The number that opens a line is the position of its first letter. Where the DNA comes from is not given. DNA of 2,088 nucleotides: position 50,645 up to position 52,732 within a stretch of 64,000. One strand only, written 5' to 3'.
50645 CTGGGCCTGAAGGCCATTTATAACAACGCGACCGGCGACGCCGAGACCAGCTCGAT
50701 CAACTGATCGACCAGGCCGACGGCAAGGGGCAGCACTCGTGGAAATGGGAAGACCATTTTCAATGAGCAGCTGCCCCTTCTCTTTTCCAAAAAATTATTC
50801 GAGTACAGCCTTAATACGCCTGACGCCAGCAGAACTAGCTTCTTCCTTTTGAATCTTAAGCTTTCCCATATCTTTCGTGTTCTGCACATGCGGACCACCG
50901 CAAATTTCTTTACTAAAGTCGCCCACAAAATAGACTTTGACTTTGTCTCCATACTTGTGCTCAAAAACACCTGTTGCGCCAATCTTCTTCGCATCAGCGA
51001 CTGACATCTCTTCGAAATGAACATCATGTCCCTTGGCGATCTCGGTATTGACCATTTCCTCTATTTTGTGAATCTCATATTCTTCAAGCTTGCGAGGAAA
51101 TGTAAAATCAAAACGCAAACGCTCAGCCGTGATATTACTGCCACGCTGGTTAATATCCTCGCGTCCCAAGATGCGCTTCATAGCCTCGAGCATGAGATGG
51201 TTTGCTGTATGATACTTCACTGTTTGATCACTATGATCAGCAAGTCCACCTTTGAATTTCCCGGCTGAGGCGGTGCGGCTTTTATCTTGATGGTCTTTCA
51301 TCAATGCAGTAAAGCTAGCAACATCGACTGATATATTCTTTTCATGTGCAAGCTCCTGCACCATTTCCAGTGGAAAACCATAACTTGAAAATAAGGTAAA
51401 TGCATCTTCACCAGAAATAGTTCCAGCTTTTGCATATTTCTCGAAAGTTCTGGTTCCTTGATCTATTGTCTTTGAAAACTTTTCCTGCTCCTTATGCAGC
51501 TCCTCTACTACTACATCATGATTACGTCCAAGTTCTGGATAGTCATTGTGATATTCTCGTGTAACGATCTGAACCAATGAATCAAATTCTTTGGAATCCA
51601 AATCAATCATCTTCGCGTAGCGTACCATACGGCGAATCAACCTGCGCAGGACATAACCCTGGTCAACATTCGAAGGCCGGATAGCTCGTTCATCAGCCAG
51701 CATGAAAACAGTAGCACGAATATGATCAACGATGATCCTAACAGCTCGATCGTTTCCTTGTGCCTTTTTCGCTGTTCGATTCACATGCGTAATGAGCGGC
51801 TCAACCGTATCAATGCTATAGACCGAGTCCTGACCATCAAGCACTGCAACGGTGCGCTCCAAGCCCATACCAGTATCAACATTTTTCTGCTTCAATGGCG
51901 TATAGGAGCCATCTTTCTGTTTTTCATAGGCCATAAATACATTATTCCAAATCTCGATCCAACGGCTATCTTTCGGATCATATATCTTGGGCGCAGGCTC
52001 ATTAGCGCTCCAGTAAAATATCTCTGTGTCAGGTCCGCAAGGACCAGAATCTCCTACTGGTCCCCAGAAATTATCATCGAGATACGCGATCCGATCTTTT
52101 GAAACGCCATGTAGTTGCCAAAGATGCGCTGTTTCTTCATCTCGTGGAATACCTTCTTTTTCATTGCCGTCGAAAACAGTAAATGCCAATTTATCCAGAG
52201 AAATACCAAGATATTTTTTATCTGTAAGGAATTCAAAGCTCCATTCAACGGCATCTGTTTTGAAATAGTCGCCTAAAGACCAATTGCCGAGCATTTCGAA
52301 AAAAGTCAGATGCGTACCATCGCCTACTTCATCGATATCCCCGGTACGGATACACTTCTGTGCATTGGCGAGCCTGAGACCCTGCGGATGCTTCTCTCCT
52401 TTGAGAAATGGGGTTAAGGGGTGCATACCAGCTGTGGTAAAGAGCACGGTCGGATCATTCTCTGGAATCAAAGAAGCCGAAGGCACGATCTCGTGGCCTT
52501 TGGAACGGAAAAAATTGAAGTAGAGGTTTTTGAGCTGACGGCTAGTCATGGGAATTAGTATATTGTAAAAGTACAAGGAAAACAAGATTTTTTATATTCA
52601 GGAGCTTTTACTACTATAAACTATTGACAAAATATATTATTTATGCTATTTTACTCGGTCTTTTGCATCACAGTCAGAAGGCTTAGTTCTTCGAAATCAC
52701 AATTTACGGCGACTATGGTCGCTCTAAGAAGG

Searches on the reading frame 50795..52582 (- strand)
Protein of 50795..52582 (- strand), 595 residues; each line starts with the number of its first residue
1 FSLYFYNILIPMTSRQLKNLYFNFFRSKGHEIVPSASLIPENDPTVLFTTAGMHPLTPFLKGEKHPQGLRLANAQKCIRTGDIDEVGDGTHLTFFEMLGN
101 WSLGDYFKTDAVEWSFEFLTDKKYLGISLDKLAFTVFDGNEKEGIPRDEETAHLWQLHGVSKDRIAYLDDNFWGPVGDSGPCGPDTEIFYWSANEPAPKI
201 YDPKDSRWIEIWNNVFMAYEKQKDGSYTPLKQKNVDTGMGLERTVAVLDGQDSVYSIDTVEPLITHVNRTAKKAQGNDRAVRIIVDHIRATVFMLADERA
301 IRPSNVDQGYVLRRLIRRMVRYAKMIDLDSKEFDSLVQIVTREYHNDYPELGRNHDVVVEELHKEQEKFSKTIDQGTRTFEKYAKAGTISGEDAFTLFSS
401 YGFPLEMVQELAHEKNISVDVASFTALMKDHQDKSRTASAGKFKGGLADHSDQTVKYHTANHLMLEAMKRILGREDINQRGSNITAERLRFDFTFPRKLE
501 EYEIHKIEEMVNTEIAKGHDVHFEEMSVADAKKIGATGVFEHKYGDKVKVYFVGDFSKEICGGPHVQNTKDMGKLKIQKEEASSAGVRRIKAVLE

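Call 64: search_protein_families(library=ncbifam, proteins=[window:50795-52582:-], max_evalue=0.00001)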
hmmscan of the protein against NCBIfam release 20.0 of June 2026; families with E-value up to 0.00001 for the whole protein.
window:50795-52582:- (595 aa): 4 families
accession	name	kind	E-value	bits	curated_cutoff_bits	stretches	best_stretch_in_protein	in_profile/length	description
NF002436.0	PRK01584.1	equivalog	7.4e-241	800.8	529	1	12-595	1-593/595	alanine--tRNA ligase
TIGR00344.1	alaS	equivalog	4.1e-177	591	457.05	2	17-440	2-431/847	alanine--tRNA ligase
TIGR03683.1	A-tRNA_syn_arch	equivalog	8e-71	239.4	744.7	3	276-436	323-483/902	alanine--tRNA ligase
NF040865.1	a_tRNA_ed_AlaXM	equivalog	5.9e-19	68.7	300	1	453-594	93-233/234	alanyl-tRNA editing protein AlaXM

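Call 65: find_homologous_proteins(query=window:50795-52582:-, max_evalue=1e-50)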
Query window:50795-52582:- (595 aa): 8000 proteins with E <= 1e-50 among 8000 candidates; the best 120 are listed.
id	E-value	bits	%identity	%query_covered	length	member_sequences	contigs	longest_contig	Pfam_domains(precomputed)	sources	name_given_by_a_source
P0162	0.0e+0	1371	100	100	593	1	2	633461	PF01411.25,PF07973.20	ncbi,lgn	-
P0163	0.0e+0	1168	85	98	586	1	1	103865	PF01411.25,PF07973.20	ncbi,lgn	-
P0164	4.8e-270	915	68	98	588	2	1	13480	PF01411.25,PF07973.20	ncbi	-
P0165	1.8e-267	907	66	98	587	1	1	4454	PF01411.25,PF07973.20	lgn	-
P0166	3.6e-266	902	66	98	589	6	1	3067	PF01411.25,PF07973.20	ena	-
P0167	1.1e-263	894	66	98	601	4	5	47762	PF01411.25,PF07973.20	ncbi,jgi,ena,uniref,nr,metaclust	ncbi:MAG: alanine--tRNA ligase [Candidatus Komeilibacteria bacterium RIFCSPLOWO2_01_FULL_52_15]|unir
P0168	4.4e-259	879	64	98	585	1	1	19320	PF01411.25,PF07973.20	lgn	-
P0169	4.6e-256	869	62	98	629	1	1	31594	PF01411.25,PF07973.20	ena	-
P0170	6.5e-240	816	62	98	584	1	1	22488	PF01411.25,PF07973.20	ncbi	-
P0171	2.7e-238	810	62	98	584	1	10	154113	PF01411.25,PF07973.20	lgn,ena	-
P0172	3.5e-238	810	62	98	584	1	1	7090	PF01411.25,PF07973.20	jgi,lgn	jgi:alanyl-tRNA synthetase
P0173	1.6e-233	795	61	98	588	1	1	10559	PF01411.25,PF07973.20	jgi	-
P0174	3.3e-233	794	61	98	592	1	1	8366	PF01411.25,PF07973.20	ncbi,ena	-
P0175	5.8e-232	789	60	98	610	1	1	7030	PF01411.25,PF07973.20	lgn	-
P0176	7.3e-230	782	61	98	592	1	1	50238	PF01411.25,PF07973.20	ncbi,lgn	-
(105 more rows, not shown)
